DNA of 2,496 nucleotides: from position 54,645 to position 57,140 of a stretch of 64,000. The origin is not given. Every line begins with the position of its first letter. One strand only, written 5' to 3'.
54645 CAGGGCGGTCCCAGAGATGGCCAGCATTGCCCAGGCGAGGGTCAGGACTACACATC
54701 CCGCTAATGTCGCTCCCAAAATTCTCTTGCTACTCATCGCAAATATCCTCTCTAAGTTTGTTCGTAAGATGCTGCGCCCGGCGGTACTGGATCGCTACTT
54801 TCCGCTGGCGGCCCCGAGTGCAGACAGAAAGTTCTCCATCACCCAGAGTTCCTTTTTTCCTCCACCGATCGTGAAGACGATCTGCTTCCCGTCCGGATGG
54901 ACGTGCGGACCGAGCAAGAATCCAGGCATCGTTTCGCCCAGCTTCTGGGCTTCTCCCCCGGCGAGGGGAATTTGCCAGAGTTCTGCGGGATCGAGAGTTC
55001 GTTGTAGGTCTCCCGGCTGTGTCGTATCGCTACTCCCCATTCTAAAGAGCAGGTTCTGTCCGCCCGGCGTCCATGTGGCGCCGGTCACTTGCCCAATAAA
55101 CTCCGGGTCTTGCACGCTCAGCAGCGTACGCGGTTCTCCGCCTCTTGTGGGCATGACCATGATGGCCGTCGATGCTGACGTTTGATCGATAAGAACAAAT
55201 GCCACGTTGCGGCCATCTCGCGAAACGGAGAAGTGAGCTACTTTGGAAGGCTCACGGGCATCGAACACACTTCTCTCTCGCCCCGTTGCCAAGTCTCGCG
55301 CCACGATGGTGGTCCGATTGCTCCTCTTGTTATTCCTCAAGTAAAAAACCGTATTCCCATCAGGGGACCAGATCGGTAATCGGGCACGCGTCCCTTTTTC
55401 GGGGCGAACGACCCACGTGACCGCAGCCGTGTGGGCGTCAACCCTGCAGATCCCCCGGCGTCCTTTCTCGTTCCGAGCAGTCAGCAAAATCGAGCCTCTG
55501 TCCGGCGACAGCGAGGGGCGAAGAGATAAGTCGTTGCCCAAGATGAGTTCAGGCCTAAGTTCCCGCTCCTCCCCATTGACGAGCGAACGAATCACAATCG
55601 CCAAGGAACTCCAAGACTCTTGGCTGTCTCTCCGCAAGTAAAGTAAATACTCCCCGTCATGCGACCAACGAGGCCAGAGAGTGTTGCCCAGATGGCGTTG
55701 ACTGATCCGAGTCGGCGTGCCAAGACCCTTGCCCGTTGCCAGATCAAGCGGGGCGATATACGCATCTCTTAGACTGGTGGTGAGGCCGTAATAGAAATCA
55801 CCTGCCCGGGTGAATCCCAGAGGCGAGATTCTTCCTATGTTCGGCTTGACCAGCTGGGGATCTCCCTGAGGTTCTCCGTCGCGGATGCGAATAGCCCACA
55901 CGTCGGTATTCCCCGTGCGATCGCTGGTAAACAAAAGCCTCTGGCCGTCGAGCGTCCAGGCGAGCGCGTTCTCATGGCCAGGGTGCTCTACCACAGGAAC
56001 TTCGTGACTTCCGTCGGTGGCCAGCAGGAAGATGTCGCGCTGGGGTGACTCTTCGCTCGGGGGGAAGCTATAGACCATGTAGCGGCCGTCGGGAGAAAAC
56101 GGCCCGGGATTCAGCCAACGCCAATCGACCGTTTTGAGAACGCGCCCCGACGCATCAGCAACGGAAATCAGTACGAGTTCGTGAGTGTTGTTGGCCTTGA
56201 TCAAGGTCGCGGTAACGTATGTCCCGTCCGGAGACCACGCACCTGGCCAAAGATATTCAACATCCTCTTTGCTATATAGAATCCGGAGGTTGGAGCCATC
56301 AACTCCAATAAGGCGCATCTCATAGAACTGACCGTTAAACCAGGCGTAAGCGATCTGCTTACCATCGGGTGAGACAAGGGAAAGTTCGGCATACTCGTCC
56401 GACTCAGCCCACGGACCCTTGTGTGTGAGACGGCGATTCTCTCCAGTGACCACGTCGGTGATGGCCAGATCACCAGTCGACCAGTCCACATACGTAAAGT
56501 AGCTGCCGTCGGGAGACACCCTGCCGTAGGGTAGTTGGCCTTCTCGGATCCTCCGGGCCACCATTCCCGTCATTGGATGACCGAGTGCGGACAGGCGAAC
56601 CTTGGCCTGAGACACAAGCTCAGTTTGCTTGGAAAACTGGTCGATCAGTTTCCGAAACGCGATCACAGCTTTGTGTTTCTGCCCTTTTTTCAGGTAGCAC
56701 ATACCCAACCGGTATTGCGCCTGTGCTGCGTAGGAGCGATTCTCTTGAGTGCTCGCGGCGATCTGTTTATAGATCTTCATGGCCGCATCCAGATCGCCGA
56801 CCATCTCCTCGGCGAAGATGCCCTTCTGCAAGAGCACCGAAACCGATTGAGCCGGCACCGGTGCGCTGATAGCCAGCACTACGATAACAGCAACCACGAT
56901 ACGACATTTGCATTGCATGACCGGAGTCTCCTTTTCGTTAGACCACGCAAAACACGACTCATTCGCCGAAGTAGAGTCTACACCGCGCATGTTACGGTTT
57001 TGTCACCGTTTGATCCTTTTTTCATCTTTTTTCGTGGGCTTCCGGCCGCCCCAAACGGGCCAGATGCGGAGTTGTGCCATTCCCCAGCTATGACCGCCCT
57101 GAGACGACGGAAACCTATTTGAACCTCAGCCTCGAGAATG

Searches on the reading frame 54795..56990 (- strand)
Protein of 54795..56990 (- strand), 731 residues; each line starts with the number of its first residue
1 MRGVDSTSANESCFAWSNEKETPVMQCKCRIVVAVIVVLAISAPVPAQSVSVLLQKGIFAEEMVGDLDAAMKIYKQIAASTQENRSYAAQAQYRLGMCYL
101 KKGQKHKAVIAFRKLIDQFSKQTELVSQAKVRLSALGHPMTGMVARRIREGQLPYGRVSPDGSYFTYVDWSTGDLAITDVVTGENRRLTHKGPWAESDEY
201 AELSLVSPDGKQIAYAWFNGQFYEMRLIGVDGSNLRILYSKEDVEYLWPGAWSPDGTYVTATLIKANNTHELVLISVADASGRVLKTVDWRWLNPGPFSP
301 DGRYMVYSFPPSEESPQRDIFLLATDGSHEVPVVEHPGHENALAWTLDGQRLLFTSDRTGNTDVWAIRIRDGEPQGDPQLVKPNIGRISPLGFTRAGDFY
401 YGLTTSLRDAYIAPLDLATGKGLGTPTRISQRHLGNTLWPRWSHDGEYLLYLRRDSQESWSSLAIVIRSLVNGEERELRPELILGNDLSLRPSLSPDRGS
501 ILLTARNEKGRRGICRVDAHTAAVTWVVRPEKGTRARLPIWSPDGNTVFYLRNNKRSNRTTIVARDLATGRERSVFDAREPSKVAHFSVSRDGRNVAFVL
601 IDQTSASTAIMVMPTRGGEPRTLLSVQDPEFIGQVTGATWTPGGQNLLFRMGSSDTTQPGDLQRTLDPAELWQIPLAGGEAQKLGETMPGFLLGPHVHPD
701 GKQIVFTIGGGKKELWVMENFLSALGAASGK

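Call 37: search_protein_families(library=pfam, proteins=[window:54795-56990:-], max_evalue=0.00001)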
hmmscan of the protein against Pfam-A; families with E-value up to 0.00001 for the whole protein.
window:54795-56990:- (731 aa): 4 families
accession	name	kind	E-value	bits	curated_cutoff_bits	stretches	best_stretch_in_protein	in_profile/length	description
PF07676.18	PD40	-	2.1e-29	101.2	20.9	1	332-365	3-37/38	WD40-like Beta Propeller Repeat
PF13174.12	TPR_6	-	1.1e-07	32.4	26.3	1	90-120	1-31/33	Tetratricopeptide repeat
PF02897.21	Peptidase_S9_N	-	3.7e-07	29.7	24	0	539-650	175-293/414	Prolyl oligopeptidase, N-terminal beta-propeller domain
PF00930.27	DPPIV_N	-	6.9e-07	28.8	22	0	150-303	42-196/354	Dipeptidyl peptidase IV (DPP IV) N-terminal region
